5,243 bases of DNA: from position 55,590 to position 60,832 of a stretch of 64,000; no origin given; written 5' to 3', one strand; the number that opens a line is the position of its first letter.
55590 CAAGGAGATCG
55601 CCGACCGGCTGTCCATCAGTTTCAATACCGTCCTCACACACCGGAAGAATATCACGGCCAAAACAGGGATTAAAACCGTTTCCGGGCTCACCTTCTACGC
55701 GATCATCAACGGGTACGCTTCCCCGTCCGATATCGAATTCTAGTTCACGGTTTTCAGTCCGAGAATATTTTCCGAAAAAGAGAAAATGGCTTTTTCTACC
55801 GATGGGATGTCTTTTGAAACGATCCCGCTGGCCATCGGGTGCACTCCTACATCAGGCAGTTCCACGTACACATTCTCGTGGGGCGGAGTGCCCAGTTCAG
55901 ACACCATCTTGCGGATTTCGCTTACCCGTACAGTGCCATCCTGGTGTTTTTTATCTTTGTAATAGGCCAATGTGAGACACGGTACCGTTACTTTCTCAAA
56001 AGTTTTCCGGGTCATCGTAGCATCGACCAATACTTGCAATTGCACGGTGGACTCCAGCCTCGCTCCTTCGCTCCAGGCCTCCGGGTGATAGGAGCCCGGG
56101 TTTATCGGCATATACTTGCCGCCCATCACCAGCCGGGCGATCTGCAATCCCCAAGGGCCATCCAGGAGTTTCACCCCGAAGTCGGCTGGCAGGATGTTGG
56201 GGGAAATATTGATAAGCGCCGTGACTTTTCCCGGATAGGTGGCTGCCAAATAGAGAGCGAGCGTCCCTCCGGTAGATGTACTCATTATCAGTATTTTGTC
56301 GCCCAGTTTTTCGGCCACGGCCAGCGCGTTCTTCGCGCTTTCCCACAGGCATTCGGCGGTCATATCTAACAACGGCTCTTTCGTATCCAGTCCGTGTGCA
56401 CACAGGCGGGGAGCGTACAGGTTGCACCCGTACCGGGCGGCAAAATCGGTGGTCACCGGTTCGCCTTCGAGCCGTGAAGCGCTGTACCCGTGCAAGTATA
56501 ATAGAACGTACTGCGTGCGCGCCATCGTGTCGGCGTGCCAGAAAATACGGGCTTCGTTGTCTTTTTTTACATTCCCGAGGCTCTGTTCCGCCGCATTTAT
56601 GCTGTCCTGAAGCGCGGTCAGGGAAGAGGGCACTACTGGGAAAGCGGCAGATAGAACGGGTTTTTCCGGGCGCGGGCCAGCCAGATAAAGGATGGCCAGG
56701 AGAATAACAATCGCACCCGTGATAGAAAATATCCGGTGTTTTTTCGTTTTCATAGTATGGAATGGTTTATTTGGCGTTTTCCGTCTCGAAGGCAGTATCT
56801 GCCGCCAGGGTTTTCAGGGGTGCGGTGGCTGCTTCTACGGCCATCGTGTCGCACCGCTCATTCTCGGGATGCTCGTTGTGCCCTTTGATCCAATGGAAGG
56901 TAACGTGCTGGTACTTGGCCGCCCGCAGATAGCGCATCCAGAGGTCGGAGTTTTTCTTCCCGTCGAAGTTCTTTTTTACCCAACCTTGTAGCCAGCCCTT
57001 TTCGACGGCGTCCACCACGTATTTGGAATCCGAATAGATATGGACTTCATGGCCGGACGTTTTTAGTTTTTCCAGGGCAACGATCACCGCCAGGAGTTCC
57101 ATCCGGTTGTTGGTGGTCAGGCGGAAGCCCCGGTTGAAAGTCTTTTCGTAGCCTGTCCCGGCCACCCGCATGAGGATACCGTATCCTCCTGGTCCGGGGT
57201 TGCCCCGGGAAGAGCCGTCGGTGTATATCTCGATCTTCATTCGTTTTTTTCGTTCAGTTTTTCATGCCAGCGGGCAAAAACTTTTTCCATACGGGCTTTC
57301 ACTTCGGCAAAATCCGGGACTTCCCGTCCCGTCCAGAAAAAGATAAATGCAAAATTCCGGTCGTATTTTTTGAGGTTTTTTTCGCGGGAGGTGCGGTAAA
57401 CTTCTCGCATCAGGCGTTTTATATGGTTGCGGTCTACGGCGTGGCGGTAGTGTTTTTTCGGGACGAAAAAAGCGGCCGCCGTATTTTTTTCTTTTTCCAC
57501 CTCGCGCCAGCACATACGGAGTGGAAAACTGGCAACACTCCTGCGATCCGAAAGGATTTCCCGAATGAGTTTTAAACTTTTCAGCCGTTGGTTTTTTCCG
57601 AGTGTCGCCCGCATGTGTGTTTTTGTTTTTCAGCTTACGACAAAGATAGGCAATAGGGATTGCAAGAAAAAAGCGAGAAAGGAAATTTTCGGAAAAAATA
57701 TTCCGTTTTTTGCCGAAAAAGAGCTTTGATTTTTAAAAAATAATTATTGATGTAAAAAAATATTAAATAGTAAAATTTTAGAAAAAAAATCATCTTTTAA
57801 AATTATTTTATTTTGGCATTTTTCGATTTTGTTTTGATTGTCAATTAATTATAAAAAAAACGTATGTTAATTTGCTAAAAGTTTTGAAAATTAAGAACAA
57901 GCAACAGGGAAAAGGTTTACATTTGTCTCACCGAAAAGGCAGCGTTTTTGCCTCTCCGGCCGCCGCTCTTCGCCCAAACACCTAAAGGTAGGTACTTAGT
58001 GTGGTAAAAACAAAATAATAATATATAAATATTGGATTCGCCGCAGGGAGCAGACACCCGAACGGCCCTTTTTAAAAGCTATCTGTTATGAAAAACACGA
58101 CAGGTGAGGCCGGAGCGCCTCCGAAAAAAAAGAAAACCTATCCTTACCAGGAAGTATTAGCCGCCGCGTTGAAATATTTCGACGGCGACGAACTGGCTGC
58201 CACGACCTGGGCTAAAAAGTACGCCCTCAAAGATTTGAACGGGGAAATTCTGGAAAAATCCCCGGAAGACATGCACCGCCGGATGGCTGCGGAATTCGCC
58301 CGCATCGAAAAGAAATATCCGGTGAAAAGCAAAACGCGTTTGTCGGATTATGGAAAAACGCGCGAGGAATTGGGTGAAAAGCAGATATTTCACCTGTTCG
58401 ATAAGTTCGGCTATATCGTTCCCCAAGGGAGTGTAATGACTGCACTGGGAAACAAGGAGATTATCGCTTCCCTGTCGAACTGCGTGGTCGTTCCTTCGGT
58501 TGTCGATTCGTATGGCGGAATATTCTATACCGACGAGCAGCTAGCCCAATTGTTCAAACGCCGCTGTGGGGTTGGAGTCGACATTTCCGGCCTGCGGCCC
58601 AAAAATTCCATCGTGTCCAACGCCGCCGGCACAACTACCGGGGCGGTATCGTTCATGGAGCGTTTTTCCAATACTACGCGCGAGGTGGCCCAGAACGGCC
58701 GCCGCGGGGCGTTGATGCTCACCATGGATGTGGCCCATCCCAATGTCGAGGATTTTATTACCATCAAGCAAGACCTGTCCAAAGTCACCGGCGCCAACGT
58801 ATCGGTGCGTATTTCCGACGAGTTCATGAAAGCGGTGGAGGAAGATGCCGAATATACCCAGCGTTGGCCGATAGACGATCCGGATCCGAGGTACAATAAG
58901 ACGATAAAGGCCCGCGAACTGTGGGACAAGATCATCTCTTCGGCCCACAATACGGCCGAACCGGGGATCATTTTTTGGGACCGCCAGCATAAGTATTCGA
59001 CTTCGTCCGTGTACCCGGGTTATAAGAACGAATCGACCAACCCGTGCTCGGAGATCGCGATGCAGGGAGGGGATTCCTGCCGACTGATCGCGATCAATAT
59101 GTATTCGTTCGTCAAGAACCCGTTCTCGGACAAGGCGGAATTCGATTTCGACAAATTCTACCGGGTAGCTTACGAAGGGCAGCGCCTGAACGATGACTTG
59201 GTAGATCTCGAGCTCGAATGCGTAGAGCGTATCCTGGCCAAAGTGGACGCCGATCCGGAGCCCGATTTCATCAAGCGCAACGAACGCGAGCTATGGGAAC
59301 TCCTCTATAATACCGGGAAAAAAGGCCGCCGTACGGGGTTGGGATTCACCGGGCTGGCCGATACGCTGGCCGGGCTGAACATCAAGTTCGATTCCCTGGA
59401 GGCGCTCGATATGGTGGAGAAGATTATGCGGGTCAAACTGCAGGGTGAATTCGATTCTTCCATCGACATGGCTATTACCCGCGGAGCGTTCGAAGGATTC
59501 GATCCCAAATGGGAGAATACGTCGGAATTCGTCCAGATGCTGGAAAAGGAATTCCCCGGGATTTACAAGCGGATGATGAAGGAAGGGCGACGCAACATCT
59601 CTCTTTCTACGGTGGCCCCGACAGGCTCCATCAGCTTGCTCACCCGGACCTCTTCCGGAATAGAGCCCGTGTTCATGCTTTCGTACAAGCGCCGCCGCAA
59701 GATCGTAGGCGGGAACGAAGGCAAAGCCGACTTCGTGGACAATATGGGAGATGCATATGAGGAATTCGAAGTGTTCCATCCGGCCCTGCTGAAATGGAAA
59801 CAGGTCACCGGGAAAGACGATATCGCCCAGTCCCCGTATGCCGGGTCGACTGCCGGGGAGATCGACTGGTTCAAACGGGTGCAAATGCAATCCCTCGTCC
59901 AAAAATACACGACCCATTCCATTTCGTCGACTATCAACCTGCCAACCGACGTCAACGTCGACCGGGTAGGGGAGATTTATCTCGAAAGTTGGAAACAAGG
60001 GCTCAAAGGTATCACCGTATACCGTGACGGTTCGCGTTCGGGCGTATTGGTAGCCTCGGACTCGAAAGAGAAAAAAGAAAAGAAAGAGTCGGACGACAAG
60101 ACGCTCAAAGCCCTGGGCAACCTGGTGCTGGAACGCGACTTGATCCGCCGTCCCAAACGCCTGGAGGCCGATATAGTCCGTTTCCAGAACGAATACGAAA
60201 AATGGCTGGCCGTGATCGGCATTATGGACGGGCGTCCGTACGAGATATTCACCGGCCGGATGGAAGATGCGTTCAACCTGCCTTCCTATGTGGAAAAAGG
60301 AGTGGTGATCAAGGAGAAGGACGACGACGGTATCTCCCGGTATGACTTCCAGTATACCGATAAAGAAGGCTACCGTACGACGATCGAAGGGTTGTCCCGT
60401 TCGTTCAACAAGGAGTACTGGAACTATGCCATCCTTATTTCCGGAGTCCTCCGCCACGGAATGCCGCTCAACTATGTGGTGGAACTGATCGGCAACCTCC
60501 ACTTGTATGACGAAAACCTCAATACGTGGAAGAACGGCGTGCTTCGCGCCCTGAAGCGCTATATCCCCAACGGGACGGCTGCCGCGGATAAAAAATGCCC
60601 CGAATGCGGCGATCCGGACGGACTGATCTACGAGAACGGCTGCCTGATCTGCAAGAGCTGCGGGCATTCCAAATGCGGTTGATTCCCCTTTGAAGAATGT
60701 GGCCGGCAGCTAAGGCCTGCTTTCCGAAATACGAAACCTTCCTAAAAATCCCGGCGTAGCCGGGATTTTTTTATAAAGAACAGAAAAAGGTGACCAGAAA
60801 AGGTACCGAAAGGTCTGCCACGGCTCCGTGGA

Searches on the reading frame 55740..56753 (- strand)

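Call 54: search_protein_families(library=pfam, proteins=[window:55740-56753:-], max_evalue=0.0001)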
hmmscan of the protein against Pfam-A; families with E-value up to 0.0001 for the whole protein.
window:55740-56753:- (337 aa): 2 families
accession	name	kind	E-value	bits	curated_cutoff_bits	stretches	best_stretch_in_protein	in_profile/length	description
PF00561.26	Abhydrolase_1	-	1e-05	25.8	25.8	1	83-190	2-106/245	alpha/beta hydrolase fold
PF12697.13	Abhydrolase_6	-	1.4e-05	26.3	26.3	1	84-307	1-207/217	Alpha/beta hydrolase family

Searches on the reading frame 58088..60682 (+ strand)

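Call 54: search_protein_families(library=pfam, proteins=[window:58088-60682:+], max_evalue=0.0001)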
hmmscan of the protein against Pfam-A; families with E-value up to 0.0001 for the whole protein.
window:58088-60682:+ (864 aa): 2 families
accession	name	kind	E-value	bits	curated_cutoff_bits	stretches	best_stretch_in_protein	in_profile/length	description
PF02867.20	Ribonuc_red_lgC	-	8.9e-87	292.3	23.9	1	130-645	1-523/523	Ribonucleotide reductase, barrel domain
PF00317.26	Ribonuc_red_lgN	-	6.3e-08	33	28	1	34-91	4-45/77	Ribonucleotide reductase, all-alpha domain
